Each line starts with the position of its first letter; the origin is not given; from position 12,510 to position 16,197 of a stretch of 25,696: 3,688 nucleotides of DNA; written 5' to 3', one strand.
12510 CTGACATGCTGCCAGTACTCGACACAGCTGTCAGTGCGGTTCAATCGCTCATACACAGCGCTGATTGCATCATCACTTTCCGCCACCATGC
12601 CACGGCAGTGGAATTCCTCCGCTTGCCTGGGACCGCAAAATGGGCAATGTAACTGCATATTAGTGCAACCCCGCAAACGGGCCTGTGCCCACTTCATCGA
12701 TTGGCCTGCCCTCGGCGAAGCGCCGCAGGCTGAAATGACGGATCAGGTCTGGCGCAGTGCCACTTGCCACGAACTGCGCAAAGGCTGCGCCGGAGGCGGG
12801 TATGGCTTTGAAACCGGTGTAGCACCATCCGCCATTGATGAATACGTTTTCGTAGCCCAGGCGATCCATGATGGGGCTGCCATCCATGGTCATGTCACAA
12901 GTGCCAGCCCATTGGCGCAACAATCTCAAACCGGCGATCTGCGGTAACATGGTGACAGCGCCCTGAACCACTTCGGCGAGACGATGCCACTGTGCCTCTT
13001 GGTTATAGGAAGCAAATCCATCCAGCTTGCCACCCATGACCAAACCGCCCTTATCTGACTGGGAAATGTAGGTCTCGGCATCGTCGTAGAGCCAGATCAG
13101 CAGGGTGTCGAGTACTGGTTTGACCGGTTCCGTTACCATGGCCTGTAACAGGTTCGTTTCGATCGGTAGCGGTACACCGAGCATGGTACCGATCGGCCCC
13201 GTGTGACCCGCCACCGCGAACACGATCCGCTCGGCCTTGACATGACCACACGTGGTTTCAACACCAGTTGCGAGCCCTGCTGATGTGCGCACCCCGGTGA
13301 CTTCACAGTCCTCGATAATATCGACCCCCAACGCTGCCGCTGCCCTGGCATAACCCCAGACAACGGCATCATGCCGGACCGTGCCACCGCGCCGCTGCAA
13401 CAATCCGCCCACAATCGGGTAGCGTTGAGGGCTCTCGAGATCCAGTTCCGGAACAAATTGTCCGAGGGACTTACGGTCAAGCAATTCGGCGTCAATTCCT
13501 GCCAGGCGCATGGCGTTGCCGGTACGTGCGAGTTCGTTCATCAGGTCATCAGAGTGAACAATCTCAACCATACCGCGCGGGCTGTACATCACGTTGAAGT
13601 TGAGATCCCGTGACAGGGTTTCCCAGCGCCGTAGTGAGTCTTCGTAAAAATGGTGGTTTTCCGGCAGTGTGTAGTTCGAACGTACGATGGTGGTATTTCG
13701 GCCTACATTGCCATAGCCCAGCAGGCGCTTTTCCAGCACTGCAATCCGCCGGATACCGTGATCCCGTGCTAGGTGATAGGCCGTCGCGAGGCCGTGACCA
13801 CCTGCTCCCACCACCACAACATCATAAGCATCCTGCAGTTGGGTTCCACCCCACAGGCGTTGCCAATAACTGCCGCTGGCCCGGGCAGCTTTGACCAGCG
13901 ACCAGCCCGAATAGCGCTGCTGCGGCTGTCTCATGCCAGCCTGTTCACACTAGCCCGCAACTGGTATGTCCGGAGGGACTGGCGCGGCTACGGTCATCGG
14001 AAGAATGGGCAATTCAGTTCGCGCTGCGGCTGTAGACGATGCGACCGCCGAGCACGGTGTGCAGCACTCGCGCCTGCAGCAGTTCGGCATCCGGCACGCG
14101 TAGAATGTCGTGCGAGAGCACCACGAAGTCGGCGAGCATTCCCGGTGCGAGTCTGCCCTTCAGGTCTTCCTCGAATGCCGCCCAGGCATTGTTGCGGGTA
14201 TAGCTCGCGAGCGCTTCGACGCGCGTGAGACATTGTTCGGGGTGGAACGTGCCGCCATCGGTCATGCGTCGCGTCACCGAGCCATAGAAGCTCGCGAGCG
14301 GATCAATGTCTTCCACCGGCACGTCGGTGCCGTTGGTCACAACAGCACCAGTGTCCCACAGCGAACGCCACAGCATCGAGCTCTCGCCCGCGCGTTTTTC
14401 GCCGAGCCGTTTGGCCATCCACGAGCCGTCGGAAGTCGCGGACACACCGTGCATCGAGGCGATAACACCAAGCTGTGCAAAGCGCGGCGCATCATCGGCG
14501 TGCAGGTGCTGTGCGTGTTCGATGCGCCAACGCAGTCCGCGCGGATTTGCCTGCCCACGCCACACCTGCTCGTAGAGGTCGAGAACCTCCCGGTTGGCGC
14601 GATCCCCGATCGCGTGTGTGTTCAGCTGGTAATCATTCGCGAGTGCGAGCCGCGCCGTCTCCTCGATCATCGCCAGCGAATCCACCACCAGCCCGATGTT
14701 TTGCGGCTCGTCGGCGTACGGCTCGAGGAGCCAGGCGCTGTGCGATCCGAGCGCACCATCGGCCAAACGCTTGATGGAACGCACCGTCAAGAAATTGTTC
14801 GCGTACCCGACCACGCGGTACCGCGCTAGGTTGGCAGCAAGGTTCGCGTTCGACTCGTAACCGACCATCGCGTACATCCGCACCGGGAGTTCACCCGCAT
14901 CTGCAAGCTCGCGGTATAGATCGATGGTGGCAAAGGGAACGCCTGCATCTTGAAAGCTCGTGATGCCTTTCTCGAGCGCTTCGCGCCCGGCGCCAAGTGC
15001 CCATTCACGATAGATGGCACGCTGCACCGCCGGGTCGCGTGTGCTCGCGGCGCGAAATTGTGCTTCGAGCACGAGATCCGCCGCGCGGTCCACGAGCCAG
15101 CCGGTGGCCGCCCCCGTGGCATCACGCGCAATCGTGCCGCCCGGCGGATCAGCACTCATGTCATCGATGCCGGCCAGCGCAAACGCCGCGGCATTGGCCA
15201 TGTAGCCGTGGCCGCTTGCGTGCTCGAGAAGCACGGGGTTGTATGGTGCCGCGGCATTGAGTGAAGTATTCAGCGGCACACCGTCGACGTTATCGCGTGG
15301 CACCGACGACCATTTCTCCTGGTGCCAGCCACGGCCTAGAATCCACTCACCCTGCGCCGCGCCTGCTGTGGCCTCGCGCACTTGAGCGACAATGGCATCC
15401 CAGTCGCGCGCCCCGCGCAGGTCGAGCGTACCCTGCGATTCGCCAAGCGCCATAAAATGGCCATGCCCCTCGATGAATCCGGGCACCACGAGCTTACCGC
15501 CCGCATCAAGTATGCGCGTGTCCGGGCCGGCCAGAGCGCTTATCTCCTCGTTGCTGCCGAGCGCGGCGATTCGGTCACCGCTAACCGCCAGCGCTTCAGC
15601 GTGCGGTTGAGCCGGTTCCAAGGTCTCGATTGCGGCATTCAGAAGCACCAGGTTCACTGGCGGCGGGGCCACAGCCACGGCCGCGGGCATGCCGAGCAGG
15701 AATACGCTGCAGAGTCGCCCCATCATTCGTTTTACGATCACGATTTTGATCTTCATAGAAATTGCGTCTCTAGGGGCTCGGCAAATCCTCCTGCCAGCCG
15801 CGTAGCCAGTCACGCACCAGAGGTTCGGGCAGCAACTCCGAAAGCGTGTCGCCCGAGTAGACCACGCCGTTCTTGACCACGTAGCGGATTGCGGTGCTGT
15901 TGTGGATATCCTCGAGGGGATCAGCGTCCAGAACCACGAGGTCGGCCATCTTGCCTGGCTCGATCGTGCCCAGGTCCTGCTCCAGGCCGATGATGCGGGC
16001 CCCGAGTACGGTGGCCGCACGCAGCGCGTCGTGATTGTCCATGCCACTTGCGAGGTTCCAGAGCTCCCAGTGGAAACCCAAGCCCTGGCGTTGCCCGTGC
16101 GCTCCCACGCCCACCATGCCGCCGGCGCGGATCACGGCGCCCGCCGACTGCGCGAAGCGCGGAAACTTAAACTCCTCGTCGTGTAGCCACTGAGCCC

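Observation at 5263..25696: Candidate undescribed system: TBDR-led amide/ester capture, periplasmic hydrolysis and N-demethylation locus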

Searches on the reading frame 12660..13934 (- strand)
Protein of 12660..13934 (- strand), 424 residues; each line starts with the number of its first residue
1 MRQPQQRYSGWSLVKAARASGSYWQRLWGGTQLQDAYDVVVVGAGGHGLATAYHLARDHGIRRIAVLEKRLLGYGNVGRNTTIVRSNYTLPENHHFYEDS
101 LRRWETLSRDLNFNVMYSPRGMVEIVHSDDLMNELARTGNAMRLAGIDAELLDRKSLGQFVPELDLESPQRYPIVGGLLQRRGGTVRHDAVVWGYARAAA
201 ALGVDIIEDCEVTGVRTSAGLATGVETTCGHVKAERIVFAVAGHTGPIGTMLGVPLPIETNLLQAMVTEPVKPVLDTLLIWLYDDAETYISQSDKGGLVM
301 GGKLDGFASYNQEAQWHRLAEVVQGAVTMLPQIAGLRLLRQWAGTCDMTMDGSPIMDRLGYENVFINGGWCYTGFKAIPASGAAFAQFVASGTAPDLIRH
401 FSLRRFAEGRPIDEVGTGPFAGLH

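Call 4: search_protein_families(library=pfam, proteins=[window:12660-13934:-])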
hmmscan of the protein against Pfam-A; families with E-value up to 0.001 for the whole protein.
window:12660-13934:- (424 aa): 4 families
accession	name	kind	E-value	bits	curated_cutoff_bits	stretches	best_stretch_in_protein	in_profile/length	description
PF01266.30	DAO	-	1.3e-65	222.7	27.9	1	38-387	1-352/353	FAD dependent oxidoreductase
PF01946.23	Thi4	-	2.1e-05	24.3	26.2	1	37-72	18-52/235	Thi4 family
PF13738.12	Pyr_redox_3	-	0.00078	19.2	30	0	40-72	1-32/305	Pyridine nucleotide-disulphide oxidoreductase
PF13450.12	NAD_binding_8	-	0.00096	19.8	21.9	0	41-70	1-28/68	NAD(P)-binding Rossmann-like domain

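Call 5: search_protein_families(library=ncbifam, proteins=[window:12660-13934:-])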
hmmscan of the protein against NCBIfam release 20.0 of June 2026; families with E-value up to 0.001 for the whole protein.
window:12660-13934:- (424 aa): 23 families
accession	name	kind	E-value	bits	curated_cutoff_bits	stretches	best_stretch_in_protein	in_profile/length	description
TIGR01373.1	soxB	subfamily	4.1e-160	533.1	529.45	1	7-414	1-407/407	sarcosine oxidase subunit beta family protein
TIGR02352.1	thiamin_ThiO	equivalog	1.3e-23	83.7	250.8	1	39-390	1-348/351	glycine oxidase ThiO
NF008425.0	PRK11259.1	equivalog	8e-23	81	257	1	35-407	3-376/377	N-methyl-L-tryptophan oxidase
TIGR01377.1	soxA_mon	subfamily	7e-21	74.4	479.65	2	37-260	1-215/381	amino oxidase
NF001933.0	PRK00711.1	subfamily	3.5e-16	59.3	383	1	109-407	124-417/429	D-amino acid dehydrogenase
NF050086.1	pipecolate_AmaA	exception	5.8e-16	58.1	600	2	119-245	120-237/425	L-pipecolate oxidase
TIGR03329.1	Phn_aa_oxid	hypoth_equivalog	7.3e-13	48.1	632.8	1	177-242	171-234/460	putative aminophosphonate oxidoreductase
TIGR03364.1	HpnW_proposed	hypoth_equivalog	2.9e-07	29.9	285.1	1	37-240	1-192/365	TIGR03364 family FAD-dependent oxidoreductase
NF008726.1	PRK11728.1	equivalog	4.6e-07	29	299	1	37-252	1-209/389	L-2-hydroxyglutarate oxidase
NF006130.0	PRK08274.1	equivalog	4.1e-06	25.9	369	0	34-69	3-36/467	FAD-dependent tricarballylate dehydrogenase TcuA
NF005064.0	PRK06481.1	equivalog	1.3e-05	24.2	542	1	20-82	45-105/506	flavocytochrome c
NF009074.0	PRK12409.1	equivalog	1.6e-05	24.3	494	0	118-390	132-404/410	D-amino acid dehydrogenase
TIGR04542.1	GMC_mycofac_2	equivalog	3.9e-05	22.9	400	0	38-69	1-31/425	mycofactocin system GMC family oxidoreductase MftG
TIGR04046.1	MSMEG_0569_nitr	hypoth_equivalog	5.2e-05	22.4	498.35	0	37-73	1-35/400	MSMEG_0569 family flavin-dependent oxidoreductase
NF040813.1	pro_dh_Thprot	equivalog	8.2e-05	21.9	600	0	320-389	284-348/362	D-proline dehydrogenase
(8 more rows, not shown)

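Call 49: search_solved_structures(query=window:12660-13934:-, max_evalue=1e-20)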
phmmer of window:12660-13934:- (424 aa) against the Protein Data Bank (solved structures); distinct sequences matched with E-value up to 1e-20: 4.
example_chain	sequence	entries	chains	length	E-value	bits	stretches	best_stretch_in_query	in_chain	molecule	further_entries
2gag_B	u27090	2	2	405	4.8e-98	332.3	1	25-419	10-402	heterotetrameric sarcosine oxidase beta-subunit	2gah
1vrq_B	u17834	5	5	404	6.2e-95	322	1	25-419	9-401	Sarcosine oxidase beta subunit | Subunit beta of sarcosine oxidase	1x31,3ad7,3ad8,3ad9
3ada_B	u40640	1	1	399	7.3e-95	321.8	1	26-419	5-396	SARCOSINE OXIDASE BETA SUBUNIT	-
1y56_B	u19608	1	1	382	2.9e-27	99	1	35-409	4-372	sarcosine oxidase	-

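Call 52: find_related_loci(query=window:12660-13934:-, collection=metagenome_contigs, flank=10000)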
Query window:12660-13934:- (424 aa) in metagenome_contigs; peptide patterns used: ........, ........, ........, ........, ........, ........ (x = any residue, [..] = any of these).
599 stretches matched a pattern (row limit reached: there are more); 591 encode a relative of the query (tblastn E <= 1e-3); the best 80 are kept; 80 distinct loci.
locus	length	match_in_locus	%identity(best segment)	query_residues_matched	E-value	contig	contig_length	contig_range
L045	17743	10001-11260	72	1-420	0e+0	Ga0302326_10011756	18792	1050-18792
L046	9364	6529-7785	73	3-420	0e+0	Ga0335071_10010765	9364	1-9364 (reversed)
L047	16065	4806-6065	72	1-420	0e+0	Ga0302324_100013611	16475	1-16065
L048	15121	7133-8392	72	1-420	0e+0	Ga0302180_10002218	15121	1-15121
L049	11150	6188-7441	72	4-420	0e+0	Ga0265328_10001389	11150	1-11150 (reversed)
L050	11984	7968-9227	72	1-420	0e+0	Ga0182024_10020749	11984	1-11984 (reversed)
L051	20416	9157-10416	71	1-420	0e+0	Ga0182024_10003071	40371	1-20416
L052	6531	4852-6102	68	5-420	0e+0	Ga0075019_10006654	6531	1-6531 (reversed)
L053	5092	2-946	70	106-420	1e-149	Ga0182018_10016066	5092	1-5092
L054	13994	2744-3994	53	6-424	6e-138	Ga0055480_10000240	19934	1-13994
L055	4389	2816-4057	52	7-424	3e-140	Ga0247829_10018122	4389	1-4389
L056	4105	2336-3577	54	7-424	2e-140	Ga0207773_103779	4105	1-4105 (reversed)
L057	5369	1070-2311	52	7-424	9e-138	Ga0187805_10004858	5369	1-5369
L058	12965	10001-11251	54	6-424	1e-136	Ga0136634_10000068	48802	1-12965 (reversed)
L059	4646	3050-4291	53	7-424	3e-138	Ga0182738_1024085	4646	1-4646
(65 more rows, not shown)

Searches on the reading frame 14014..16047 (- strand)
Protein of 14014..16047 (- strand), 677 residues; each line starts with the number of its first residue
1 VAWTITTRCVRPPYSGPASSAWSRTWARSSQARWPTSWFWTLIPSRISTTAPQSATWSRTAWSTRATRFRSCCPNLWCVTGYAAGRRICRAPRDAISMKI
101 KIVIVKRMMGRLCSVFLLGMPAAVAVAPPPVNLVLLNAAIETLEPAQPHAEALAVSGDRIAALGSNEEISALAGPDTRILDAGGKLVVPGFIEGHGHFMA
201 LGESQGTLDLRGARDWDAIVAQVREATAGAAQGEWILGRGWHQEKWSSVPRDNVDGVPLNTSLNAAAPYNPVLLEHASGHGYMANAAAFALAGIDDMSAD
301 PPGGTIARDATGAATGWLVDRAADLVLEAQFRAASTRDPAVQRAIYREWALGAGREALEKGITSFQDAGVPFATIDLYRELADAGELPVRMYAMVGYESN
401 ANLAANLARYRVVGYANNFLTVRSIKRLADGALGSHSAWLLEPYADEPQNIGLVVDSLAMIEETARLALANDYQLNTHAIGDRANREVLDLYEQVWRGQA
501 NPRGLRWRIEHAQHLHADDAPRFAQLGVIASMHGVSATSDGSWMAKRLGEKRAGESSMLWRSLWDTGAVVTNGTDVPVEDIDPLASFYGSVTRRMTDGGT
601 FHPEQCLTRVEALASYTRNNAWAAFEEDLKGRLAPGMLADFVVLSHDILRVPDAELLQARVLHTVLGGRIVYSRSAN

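Call 4: search_protein_families(library=pfam, proteins=[window:14014-16047:-])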
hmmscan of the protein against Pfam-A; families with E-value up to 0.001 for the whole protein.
window:14014-16047:- (677 aa): 2 families
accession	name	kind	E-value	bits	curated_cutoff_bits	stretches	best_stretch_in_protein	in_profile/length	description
PF07969.17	Amidohydro_3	-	1.5e-91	308.7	29.7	1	179-672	2-472/472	Amidohydrolase family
PF01979.26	Amidohydro_1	-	2.6e-12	47.1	25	1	347-671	35-345/345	Amidohydrolase family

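Call 5: search_protein_families(library=ncbifam, proteins=[window:14014-16047:-])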
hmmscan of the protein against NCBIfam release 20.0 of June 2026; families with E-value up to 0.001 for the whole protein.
window:14014-16047:- (677 aa): 19 families
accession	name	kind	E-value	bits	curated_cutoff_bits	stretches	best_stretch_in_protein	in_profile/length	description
TIGR01224.1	hutI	equivalog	2.7e-09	36.4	298.15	1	151-202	4-53/377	imidazolonepropionase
NF006056.0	PRK08204.1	subfamily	1.2e-08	34.1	391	1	134-198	6-67/449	hypothetical protein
NF006679.0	PRK09228.1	subfamily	4.7e-08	32.2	351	1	151-198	32-79/433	guanine deaminase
TIGR03178.1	allantoinase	equivalog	2.1e-07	30.1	357.85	0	149-202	16-64/441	allantoinase AllB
TIGR03314.1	Se_ssnA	subfamily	4.8e-07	29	455.5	1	133-199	1-68/441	putative selenium metabolism protein SsnA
NF051886.1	XaaProDiPepCaul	equivalog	3e-06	26.5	500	0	151-226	19-91/398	Xaa-Pro dipeptidase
NF006055.0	PRK08203.1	equivalog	4.1e-06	25.6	532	0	139-199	13-72/455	8-oxoguanine deaminase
NF005540.0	PRK07203.1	equivalog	2.1e-05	23.4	444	1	133-199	2-69/444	putative aminohydrolase SsnA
TIGR02967.1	guan_deamin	equivalog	0.00011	21.3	375.4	0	152-199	8-55/401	guanine deaminase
NF005557.0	PRK07228.1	equivalog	0.00014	20.7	522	0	149-199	20-66/445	5'-deoxyadenosine deaminase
TIGR01178.1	ade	equivalog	0.00019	20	472.5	0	148-197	17-58/552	adenine deaminase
NF004636.0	PRK05985.1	subfamily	0.00021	20.3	408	1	141-198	8-61/398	amidohydrolase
NF005960.0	PRK08044.1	equivalog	0.00023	20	688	0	152-204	22-68/453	allantoinase AllB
NF006560.0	PRK09061.1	subfamily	0.00026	19.4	340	0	151-202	46-91/517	amidohydrolase family protein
NF009941.0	PRK13404.1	subfamily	0.00033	19.4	647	1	148-200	19-65/478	dihydropyrimidinase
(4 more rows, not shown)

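Call 46: search_solved_structures(query=window:14014-15756:-, max_evalue=0.00001)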
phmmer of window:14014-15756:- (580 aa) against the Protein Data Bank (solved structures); distinct sequences matched with E-value up to 0.00001: 3.
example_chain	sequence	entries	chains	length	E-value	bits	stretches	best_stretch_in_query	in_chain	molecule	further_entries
3icj_A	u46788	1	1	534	1.6e-31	112.9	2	250-553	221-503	uncharacterized metal-dependent hydrolase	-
3igh_X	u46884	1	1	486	2.8e-29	105.5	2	262-555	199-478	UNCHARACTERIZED METAL-DEPENDENT HYDROLASE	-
3ggm_A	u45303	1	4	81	3.7e-06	29.1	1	35-102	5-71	uncharacterized protein BT9727_2919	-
